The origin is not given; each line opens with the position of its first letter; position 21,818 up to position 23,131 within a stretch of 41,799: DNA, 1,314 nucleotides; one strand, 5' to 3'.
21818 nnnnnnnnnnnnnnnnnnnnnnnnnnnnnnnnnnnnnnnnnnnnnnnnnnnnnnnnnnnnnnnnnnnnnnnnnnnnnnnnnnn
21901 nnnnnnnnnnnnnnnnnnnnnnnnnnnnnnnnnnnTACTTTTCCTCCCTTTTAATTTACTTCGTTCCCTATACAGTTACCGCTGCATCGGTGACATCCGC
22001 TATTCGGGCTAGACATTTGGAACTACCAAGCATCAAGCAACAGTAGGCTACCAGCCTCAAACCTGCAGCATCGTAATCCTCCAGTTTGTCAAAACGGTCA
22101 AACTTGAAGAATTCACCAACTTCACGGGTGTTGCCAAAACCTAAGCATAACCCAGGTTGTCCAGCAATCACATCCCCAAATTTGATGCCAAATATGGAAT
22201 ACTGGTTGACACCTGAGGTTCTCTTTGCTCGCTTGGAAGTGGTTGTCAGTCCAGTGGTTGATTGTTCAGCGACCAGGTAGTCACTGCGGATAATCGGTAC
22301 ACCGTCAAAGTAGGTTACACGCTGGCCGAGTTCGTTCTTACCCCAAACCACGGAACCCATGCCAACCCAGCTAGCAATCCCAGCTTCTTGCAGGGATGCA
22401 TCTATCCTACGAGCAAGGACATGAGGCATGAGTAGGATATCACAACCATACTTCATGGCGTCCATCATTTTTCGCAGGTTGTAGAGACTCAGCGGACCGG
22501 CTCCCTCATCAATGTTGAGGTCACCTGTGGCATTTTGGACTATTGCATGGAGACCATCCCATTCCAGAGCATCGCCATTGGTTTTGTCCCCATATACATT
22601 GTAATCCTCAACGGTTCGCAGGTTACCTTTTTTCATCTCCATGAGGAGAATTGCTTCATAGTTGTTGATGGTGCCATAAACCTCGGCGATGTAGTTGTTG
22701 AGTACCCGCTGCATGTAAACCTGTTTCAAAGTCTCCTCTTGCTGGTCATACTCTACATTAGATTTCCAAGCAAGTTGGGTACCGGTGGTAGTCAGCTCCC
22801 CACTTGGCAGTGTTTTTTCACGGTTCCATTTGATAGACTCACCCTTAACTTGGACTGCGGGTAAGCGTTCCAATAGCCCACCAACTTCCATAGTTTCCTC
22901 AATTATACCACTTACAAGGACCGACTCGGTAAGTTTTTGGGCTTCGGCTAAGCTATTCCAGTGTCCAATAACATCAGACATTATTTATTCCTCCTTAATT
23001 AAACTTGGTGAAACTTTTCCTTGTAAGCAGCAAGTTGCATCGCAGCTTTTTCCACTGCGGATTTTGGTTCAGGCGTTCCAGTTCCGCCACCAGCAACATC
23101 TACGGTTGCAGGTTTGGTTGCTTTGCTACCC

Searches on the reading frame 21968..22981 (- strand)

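Call 11: search_protein_families(library=phrogs, proteins=[window:21968-22981:-], max_evalue=0.001)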
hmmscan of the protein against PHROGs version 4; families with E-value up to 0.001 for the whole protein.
window:21968-22981:- (337 aa): 2 families
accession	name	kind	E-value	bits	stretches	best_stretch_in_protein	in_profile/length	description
phrog_212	-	head and packaging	3.8e-25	89.9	1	10-336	7-299/301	major head protein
phrog_31318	-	unknown function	3.5e-05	24.6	1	169-253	6-87/147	-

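Call 12: search_protein_families(library=pfam, proteins=[window:21968-22981:-], max_evalue=0.001)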
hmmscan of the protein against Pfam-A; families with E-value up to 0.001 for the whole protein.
window:21968-22981:- (337 aa): 0 families
